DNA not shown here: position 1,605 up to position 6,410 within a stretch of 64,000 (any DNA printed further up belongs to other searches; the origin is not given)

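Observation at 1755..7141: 1501-aa tandem GHKL (Hsp90/MORC-like) ATPase with C-terminal HExxH, adjacent to a secreted trypsin-like protease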

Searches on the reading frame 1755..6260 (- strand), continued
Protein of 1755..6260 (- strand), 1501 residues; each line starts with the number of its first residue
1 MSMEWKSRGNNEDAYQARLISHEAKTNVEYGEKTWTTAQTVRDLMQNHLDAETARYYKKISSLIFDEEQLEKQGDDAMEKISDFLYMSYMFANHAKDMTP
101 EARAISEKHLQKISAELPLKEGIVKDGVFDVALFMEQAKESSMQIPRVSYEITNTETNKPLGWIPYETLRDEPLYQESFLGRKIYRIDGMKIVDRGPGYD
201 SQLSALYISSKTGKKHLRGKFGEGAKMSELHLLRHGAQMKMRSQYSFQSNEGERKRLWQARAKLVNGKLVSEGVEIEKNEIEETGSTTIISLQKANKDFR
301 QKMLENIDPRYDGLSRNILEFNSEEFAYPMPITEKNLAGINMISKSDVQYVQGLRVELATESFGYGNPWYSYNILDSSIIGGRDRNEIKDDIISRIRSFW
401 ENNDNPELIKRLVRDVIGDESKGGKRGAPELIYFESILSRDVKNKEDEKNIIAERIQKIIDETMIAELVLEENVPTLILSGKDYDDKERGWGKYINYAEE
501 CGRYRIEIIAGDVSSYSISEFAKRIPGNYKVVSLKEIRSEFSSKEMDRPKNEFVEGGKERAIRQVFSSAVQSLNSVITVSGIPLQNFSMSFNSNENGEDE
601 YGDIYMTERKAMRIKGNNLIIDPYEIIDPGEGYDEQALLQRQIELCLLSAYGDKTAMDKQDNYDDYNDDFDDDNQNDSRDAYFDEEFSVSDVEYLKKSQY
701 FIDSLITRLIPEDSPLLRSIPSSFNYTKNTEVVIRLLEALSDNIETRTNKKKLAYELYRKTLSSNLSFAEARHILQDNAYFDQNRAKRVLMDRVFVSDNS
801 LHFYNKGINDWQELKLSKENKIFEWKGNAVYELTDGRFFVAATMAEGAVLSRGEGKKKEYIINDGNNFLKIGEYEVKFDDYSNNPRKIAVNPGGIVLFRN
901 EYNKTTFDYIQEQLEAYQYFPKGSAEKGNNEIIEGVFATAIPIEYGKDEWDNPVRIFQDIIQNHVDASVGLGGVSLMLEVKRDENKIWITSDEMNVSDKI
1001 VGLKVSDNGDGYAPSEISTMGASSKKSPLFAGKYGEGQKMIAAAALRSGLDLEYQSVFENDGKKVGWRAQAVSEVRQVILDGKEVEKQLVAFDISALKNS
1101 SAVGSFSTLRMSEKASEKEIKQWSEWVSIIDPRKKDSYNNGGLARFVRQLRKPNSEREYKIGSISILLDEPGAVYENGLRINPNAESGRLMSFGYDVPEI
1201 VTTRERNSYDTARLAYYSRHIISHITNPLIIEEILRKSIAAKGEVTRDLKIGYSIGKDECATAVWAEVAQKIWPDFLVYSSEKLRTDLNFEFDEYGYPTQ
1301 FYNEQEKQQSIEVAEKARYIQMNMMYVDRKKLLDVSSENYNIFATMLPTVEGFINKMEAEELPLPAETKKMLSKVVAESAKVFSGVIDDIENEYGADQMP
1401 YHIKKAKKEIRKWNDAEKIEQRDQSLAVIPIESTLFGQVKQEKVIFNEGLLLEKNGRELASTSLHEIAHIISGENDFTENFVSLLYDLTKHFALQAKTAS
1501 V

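Call 30: find_encoding_contigs(protein=P0052, flank=6000, max_places=1)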
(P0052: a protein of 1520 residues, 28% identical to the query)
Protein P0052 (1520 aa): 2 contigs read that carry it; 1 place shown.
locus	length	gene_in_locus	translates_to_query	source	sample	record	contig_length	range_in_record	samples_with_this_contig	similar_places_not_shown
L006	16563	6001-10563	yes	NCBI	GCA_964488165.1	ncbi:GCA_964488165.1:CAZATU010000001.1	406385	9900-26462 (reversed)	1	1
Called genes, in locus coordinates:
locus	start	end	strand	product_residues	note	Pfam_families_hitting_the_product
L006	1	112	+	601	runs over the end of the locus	-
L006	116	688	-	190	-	-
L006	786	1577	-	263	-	PF13263:PHP_C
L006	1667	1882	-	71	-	-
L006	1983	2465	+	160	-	PF01625:PMSR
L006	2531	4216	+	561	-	PF00916:Sulfate_transp, PF01740:STAS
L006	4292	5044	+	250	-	-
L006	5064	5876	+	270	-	-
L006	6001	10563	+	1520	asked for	-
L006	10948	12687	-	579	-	-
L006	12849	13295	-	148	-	-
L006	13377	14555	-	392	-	PF00512:HisKA, PF02518:HATPase_c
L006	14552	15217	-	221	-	PF00072:Response_reg, PF00486:Trans_reg_C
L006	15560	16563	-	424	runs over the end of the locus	PF04851:ResIII, PF00270:DEAD, PF00271:Helicase_C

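Call 40: find_related_loci(query=A1, collection=genome_contigs, flank=4000)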
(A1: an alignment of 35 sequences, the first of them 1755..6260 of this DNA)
Query A1 (1501 aa) in genome_contigs; peptide patterns used: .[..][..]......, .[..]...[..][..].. (x = any residue, [..] = any of these).
132 stretches matched a pattern; 40 encode a relative of the query (tblastn E <= 1e-3); 37 distinct loci.
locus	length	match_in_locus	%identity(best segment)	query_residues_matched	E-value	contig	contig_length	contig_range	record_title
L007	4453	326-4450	46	1-1384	0e+0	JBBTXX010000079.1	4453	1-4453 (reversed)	MAG: Patescibacteria group bacterium isolate H51-bin051 H51_bin051_000000000079, whole genome shotgun sequence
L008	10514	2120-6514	47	13-1494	0e+0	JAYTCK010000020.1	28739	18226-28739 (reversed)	MAG: bacterium isolate GFS_1518 GFS_1518_19, whole genome shotgun sequence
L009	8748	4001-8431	29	23-1490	9e-180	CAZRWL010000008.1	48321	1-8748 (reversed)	MAG TPA_asm: uncultured Gammaproteobacteria bacterium isolate SRP269290_co1_1073 genome assembly, contig: NODE_732_lengt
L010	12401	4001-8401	28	26-1489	9e-159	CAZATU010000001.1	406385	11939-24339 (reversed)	MAG TPA_asm: uncultured Candidatus Peribacteria bacterium isolate SRP292972_co3_69 genome assembly, contig: NODE_27_leng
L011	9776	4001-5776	43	5-582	6e-132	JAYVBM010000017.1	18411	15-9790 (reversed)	MAG: Candidatus Paceibacterota bacterium isolate GL28_UP_metabat_94 GL28_UP_metabat_94_16, whole genome shotgun sequence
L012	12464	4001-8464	30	9-1490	0e+0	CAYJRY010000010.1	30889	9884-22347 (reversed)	MAG TPA_asm: uncultured Gammaproteobacteria bacterium isolate ERP125453_co1_466 genome assembly, contig: NODE_1222_lengt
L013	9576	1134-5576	32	5-1489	2e-79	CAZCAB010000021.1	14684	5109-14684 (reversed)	MAG TPA_asm: uncultured Gammaproteobacteria bacterium isolate SRP167671_co2_16 genome assembly, contig: NODE_5377_length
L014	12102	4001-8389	31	12-1491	6e-73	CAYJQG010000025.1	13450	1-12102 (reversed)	MAG TPA_asm: uncultured Candidatus Saccharibacteria bacterium isolate ERP125453_co1_149 genome assembly, contig: NODE_49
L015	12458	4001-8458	27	16-1497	3e-74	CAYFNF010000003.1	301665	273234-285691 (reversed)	MAG TPA_asm: uncultured Gammaproteobacteria bacterium isolate ERP019367_co2_140 genome assembly, contig: NODE_30_length_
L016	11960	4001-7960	28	23-1481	2e-57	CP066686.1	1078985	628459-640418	MAG: Candidatus Woesebacteria bacterium isolate NC_groundwater_442_Ag_B-0.1um_40_41 chromosome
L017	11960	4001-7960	28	23-1485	8e-58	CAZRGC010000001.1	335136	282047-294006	MAG TPA_asm: uncultured Gammaproteobacteria bacterium isolate SRP173033_co1_108 genome assembly, contig: NODE_18_length_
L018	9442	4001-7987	28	23-1485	3e-51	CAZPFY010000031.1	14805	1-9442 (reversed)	MAG TPA_asm: uncultured Pseudomonadales bacterium isolate SRP062349_co1_292 genome assembly, contig: NODE_652_length_148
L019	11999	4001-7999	32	26-1489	8e-47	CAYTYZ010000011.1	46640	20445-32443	MAG TPA_asm: uncultured Gammaproteobacteria bacterium isolate SRP170004_co1_231 genome assembly, contig: NODE_945_length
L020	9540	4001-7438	37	22-1215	1e-40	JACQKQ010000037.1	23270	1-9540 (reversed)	MAG: Candidatus Levyibacteriota bacterium isolate NC_groundwater_1181_Ag_S-0.1um_42_368 S_p1_S3_coassembly_k141_1661162,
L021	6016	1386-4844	29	23-1239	4e-30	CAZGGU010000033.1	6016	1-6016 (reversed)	MAG TPA_asm: uncultured Gammaproteobacteria bacterium isolate SRP292972_co1_102 genome assembly, contig: NODE_5310_lengt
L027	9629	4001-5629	24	187-1273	9e-17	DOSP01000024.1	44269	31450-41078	MAG TPA_asm: Candidatus Kerfeldbacteria bacterium isolate UBA9570 contig_2285, whole genome shotgun sequence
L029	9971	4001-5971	26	186-1273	3e-15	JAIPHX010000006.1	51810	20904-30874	MAG: Candidatus Paceibacterota bacterium isolate Tobar12.5m-G39 Tobar12-5m-C488, whole genome shotgun sequence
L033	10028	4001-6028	24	187-1239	2e-13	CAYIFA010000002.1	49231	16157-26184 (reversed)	MAG TPA_asm: uncultured Candidatus Saccharibacteria bacterium isolate ERP119705_co1_703 genome assembly, contig: NODE_53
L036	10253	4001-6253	24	937-1281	3e-11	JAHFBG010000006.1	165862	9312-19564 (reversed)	MAG: Candidatus Melainabacteria bacterium isolate nzgw193 NODE_62_length_165863_cov_15.797384, whole genome shotgun sequ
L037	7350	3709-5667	25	170-1239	7e-9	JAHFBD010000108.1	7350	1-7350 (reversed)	MAG: Candidatus Melainabacteria bacterium isolate nzgw190 NODE_8735_length_7351_cov_3.140941, whole genome shotgun seque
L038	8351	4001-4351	32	194-1056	6e-8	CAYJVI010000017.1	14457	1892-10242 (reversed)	MAG TPA_asm: uncultured Methanosarcinales archaeon isolate ERP125453_co1_290 genome assembly, contig: NODE_4422_length_1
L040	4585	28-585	27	192-1056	1e-6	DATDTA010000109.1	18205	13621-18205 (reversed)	MAG TPA_asm: Candidatus Nanoarchaeia archaeon isolate SMAG_U8017 k141_616563, whole genome shotgun sequence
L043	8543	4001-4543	30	187-1134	1e-4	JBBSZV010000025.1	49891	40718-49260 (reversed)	MAG: Nanoarchaeota archaeon isolate H41-bin088_1 H41_bin088_1_000000000025, whole genome shotgun sequence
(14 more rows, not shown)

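Call 46: search_protein_families(library=pfam, proteins=[L029:3566-6493:+, L036:3632-6814:+, L043:3965-5446:+, L016:3950-8029:+, P0065, P0066, P0008], max_evalue=0.1)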
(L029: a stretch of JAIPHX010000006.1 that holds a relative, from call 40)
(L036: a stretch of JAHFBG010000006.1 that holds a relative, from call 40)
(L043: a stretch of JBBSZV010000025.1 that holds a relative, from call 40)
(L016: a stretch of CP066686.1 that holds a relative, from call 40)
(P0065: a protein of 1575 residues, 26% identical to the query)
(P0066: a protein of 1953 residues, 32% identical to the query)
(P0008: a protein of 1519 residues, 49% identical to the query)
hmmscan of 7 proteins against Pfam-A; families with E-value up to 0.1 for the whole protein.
L029:3566-6493:+ (975 aa): 2 families
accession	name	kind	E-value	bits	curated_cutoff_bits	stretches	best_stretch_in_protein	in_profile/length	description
PF13589.12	HATPase_c_3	-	7.2e-05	23.3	25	1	200-292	25-119/137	Histidine kinase-, DNA gyrase B-, and HSP90-like ATPase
PF02518.31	HATPase_c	-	7.3e-05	23.6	26.4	0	557-615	35-96/111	Histidine kinase-, DNA gyrase B-, and HSP90-like ATPase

L036:3632-6814:+ (1060 aa): 1 family
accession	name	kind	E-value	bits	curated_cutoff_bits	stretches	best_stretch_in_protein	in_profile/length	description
PF13589.12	HATPase_c_3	-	0.0033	17.9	25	0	630-676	54-101/137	Histidine kinase-, DNA gyrase B-, and HSP90-like ATPase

L043:3965-5446:+ (493 aa): 1 family
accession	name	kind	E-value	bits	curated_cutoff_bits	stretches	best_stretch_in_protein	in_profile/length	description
PF13589.12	HATPase_c_3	-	0.0086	16.5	25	1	59-137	20-104/137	Histidine kinase-, DNA gyrase B-, and HSP90-like ATPase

L016:3950-8029:+ (1359 aa): 2 families
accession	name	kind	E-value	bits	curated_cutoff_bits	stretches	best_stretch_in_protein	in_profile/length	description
PF02518.31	HATPase_c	-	0.00068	20.5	26.4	1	884-953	14-78/111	Histidine kinase-, DNA gyrase B-, and HSP90-like ATPase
PF23583.2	EF_HAND_2_PLCG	-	0.06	14.1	27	0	399-438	7-46/71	PLCG EF-hand motif 2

P0065 (1575 aa): 1 family
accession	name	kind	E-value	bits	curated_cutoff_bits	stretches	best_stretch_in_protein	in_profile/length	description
PF02518.31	HATPase_c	-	0.00044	21.1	26.4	0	123-175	41-96/111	Histidine kinase-, DNA gyrase B-, and HSP90-like ATPase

P0066 (1953 aa): 0 families

P0008 (1519 aa): 2 families
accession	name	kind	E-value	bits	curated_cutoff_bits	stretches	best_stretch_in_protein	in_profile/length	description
PF13589.12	HATPase_c_3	-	1.8e-07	31.7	25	1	982-1104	6-116/137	Histidine kinase-, DNA gyrase B-, and HSP90-like ATPase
PF02518.31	HATPase_c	-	0.0068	17.3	26.4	0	980-1050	7-63/111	Histidine kinase-, DNA gyrase B-, and HSP90-like ATPase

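Call 57: search_protein_families(library=pfam, proteins=[L043:3965-5446:+, L038:3962-5434:+, L040:7-1560:+, L027:3527-6541:+, L033:3677-6580:+, L037:3133-6417:+], max_evalue=1)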
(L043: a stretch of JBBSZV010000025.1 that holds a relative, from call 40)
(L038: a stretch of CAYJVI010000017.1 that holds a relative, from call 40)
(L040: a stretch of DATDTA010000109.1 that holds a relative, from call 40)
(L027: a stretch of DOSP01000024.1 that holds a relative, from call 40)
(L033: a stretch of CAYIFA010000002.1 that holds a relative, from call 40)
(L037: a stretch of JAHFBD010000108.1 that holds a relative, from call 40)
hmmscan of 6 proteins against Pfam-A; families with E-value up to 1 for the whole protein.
L043:3965-5446:+ (493 aa): 2 families
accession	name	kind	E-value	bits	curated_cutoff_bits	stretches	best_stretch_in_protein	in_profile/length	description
PF13589.12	HATPase_c_3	-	0.0086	16.5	25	1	59-137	20-104/137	Histidine kinase-, DNA gyrase B-, and HSP90-like ATPase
PF11178.13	DUF2963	-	0.56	10.1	22.6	1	56-89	3-39/52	Protein of unknown function (DUF2963)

L038:3962-5434:+ (490 aa): 0 families

L040:7-1560:+ (517 aa): 1 family
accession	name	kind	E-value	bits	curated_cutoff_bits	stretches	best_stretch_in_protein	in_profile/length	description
PF13589.12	HATPase_c_3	-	0.26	11.7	25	1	66-126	29-92/137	Histidine kinase-, DNA gyrase B-, and HSP90-like ATPase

L027:3527-6541:+ (1004 aa): 0 families

L033:3677-6580:+ (967 aa): 2 families
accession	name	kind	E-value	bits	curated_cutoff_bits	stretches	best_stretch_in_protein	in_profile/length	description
PF02518.31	HATPase_c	-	8.1e-05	23.5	26.4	1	186-247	28-85/111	Histidine kinase-, DNA gyrase B-, and HSP90-like ATPase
PF20822.2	Cmr2_hel_dom1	-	0.33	12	27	1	783-814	14-44/93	CRISPR RNA silencing complex Cmr2 subunit, first helical domain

L037:3133-6417:+ (1094 aa): 1 family
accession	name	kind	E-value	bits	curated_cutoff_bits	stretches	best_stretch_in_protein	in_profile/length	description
PF07944.18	Beta-AFase-like_GH127_cat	-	0.11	11.9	24.9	1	94-156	32-94/376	Beta-L-arabinofuranosidase, GH127 catalytic domain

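Call 59: search_protein_families(library=padloc, proteins=[window:1755-6260:-, L029:3566-6493:+, L043:3965-5446:+], max_evalue=1)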
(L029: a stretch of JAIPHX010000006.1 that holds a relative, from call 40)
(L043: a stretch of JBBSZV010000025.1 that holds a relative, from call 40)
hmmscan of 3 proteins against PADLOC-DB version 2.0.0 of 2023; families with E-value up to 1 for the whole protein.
window:1755-6260:- (1501 aa): 0 families

L029:3566-6493:+ (975 aa): 1 family
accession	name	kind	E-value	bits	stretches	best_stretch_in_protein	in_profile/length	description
PDLC03968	TmtA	-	0.0092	11.6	1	229-248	127-146/1486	-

L043:3965-5446:+ (493 aa): 0 families

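Call 60: search_protein_families(library=phrogs, proteins=[window:1755-6260:-, L029:3566-6493:+, L043:3965-5446:+], max_evalue=1)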
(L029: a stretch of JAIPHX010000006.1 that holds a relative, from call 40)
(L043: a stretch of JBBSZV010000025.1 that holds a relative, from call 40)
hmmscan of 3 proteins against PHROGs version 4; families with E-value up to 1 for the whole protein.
window:1755-6260:- (1501 aa): 4 families
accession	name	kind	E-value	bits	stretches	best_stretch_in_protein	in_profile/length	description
phrog_6077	-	unknown function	2.6e-11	44.2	1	188-422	44-252/366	-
phrog_8203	-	unknown function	0.0056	16.6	1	1014-1053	14-53/394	-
phrog_5316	-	unknown function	0.066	14.1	1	28-72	9-53/70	-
phrog_12625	-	unknown function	0.3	12.3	1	1096-1128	10-42/71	-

L029:3566-6493:+ (975 aa): 3 families
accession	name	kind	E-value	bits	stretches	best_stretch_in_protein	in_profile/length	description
phrog_6077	-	unknown function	1.5e-33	117.5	2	206-426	41-258/366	-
phrog_31160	-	unknown function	0.099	13.7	1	592-625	30-63/86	-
phrog_29107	-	unknown function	0.27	12.5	1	604-666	27-87/109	-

L043:3965-5446:+ (493 aa): 2 families
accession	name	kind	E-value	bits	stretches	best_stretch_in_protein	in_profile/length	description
phrog_6077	-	unknown function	5.6e-09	36.6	1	93-354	64-313/366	-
phrog_8203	-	unknown function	0.037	13.9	1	89-128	18-56/394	-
